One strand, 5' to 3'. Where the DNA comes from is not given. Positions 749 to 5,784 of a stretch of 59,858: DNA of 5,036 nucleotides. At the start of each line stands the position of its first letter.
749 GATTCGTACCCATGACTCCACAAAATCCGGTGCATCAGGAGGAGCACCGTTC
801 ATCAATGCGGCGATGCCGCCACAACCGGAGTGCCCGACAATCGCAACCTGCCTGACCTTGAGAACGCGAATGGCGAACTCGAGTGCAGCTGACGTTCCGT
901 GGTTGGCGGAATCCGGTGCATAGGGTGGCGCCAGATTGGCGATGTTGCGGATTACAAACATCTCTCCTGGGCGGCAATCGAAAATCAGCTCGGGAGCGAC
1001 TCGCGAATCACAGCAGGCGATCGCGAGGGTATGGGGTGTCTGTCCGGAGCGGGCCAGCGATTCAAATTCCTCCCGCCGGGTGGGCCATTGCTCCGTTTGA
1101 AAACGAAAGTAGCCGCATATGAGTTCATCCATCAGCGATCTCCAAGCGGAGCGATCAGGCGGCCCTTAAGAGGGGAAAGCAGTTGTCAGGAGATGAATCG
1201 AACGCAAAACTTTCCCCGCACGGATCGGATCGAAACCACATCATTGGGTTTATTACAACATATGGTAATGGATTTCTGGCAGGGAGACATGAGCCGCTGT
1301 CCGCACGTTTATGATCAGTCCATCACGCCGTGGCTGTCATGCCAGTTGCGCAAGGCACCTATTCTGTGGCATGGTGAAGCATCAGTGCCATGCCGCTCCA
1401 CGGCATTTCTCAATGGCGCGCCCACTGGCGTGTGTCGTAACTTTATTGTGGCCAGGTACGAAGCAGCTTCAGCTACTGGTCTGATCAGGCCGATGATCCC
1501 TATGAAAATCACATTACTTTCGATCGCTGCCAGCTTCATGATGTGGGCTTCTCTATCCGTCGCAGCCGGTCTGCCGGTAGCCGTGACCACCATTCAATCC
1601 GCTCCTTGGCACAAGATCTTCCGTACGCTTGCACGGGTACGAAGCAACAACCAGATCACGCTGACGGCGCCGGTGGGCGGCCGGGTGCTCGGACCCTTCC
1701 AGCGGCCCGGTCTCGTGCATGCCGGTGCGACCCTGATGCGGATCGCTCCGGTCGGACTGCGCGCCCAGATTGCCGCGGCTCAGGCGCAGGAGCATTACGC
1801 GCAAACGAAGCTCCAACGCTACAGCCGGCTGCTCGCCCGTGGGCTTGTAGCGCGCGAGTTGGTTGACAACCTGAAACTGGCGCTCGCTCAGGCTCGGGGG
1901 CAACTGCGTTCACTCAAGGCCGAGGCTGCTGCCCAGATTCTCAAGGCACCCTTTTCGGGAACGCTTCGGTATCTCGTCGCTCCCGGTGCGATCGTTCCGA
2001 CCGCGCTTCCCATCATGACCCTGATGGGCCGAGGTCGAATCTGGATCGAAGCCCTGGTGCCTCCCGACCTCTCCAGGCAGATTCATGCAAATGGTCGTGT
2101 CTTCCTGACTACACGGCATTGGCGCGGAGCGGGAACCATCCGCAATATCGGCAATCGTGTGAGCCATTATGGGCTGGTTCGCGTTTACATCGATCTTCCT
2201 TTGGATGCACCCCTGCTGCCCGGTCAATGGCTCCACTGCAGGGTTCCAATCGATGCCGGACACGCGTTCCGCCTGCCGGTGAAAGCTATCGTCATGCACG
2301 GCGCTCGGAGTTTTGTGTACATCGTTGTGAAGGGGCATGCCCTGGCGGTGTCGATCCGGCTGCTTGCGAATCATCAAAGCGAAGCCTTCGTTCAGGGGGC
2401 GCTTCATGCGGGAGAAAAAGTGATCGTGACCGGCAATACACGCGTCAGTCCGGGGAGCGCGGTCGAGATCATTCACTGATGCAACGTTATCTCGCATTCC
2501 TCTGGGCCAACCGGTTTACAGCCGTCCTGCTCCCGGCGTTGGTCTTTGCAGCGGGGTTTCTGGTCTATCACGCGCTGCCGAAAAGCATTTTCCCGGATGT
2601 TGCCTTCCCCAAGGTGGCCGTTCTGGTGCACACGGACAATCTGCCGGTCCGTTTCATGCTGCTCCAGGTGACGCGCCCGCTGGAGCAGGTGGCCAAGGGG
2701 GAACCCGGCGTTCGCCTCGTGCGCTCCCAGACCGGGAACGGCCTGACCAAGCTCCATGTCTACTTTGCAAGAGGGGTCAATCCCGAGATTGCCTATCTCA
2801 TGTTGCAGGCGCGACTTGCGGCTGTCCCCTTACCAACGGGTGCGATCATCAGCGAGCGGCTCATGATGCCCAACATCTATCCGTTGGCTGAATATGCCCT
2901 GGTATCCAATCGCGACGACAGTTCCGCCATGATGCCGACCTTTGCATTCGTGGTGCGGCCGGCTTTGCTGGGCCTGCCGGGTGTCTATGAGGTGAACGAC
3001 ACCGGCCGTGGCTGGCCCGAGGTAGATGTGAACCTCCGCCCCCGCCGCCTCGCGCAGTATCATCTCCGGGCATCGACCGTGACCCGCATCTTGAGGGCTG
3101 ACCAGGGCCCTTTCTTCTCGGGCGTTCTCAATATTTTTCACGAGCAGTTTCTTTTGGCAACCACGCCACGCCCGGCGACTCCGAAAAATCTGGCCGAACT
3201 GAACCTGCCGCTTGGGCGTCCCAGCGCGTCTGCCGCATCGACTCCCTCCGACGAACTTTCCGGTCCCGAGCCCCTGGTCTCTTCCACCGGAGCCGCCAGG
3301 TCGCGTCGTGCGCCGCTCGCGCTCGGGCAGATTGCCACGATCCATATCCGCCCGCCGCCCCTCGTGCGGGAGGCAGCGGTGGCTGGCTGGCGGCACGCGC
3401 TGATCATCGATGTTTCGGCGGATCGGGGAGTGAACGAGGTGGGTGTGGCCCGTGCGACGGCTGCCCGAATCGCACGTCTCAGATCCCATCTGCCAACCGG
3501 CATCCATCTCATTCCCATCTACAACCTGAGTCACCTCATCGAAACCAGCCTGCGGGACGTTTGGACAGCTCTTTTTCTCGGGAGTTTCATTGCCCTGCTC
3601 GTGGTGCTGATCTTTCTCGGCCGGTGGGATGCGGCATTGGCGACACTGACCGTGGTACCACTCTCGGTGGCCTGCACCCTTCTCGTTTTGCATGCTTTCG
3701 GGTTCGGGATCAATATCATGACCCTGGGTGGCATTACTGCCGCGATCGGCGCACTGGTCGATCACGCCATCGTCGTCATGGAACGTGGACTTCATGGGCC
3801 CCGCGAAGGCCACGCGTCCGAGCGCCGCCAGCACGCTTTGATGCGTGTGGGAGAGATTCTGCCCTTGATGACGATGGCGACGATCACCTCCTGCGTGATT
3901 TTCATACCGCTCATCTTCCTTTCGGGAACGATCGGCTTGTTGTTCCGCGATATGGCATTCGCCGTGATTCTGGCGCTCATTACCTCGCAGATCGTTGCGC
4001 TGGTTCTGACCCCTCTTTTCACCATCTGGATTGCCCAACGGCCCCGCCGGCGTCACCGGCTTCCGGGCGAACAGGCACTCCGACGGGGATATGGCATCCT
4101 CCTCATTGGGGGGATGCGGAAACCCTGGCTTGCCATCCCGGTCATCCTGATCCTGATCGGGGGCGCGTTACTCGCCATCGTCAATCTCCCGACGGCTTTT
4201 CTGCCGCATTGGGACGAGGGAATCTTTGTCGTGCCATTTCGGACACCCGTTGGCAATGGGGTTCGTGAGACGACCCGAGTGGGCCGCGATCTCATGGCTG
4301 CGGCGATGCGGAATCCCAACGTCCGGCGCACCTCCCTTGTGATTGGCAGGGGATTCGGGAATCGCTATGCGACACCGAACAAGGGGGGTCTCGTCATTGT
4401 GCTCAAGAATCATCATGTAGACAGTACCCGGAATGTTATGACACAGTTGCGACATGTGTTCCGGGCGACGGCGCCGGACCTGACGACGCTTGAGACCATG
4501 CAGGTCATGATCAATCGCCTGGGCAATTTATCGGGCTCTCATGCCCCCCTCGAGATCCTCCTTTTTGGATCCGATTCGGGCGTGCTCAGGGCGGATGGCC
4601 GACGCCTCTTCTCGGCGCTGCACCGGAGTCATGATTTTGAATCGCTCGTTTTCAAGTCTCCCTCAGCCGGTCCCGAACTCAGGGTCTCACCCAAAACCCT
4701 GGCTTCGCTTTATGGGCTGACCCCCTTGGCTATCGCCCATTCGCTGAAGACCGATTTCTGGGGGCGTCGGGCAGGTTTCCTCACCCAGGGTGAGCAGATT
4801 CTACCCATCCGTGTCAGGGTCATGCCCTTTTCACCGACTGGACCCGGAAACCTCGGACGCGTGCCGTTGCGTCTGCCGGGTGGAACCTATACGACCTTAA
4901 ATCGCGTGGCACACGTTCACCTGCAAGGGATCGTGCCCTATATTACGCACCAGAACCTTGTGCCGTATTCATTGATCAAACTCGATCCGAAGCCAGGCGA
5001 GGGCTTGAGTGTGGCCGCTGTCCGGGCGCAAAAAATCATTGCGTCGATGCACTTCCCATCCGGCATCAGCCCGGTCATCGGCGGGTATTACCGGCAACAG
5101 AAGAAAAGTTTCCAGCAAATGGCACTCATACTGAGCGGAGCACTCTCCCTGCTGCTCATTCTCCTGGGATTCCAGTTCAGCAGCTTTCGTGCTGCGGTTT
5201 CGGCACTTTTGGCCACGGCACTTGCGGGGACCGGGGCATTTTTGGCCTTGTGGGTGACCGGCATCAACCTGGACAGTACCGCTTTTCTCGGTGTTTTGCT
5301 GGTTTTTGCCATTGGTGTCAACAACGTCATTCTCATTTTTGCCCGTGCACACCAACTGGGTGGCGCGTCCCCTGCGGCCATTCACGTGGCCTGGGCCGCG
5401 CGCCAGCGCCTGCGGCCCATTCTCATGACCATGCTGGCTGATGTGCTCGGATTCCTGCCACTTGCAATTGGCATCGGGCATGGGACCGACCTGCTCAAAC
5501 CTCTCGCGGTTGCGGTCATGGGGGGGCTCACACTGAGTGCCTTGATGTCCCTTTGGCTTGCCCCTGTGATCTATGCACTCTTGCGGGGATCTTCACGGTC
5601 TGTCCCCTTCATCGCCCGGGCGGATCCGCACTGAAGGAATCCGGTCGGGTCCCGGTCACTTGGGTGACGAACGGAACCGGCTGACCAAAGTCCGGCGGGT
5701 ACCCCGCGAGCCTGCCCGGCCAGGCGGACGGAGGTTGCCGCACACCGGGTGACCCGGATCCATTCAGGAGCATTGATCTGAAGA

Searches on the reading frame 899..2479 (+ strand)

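Call 61: search_protein_families(library=pfam, proteins=[window:899-2479:+], max_evalue=0.00001)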
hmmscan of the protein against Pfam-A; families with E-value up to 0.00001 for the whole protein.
window:899-2479:+ (526 aa): 1 family
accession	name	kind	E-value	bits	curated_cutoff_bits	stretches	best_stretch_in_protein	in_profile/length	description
PF13437.12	HlyD_3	-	4.4e-08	34.3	22.2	0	348-442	2-106/106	HlyD family secretion protein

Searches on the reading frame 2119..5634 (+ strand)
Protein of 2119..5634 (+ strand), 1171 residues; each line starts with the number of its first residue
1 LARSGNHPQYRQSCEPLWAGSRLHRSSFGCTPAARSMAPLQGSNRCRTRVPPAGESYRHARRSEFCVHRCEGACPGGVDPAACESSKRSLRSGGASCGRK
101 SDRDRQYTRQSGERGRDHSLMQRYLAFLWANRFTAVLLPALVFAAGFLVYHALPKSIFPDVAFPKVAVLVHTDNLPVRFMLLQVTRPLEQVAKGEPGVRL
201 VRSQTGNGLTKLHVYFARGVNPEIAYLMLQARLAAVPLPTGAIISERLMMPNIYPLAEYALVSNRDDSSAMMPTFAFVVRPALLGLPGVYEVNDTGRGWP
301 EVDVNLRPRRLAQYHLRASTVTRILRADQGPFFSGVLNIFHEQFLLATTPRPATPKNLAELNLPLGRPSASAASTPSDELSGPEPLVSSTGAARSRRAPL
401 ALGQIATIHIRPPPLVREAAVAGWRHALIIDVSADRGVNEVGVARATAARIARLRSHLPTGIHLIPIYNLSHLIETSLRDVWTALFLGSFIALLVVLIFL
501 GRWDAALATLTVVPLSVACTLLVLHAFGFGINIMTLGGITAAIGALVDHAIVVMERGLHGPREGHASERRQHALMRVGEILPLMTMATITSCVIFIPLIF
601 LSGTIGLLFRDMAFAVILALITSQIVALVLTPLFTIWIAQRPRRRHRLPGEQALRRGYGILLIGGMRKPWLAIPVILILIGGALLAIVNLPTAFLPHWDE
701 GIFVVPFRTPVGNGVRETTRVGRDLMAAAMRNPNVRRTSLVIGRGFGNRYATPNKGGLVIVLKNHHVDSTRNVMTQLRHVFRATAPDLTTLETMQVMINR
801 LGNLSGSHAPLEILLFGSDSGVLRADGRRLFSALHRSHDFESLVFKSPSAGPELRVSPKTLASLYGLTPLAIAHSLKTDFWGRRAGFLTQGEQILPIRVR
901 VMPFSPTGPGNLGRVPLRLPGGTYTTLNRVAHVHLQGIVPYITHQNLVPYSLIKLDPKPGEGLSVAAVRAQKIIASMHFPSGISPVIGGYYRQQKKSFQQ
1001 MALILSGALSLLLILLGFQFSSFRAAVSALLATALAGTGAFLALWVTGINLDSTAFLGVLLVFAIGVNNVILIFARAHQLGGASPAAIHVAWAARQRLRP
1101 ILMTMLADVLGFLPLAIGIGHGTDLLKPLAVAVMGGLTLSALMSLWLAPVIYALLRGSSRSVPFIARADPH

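Call 61: search_protein_families(library=pfam, proteins=[window:2119-5634:+], max_evalue=0.00001)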
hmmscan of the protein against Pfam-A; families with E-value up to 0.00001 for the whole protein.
window:2119-5634:+ (1171 aa): 2 families
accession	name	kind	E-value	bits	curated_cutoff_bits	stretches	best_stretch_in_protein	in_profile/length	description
PF00873.25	ACR_tran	-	2.2e-157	526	28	1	131-1155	8-1020/1021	AcrB/AcrD/AcrF family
PF02355.23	SecD_SecF_C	-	6.7e-08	32.6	20.5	0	998-1155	30-186/189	Protein export membrane protein SecD/SecF, C-terminal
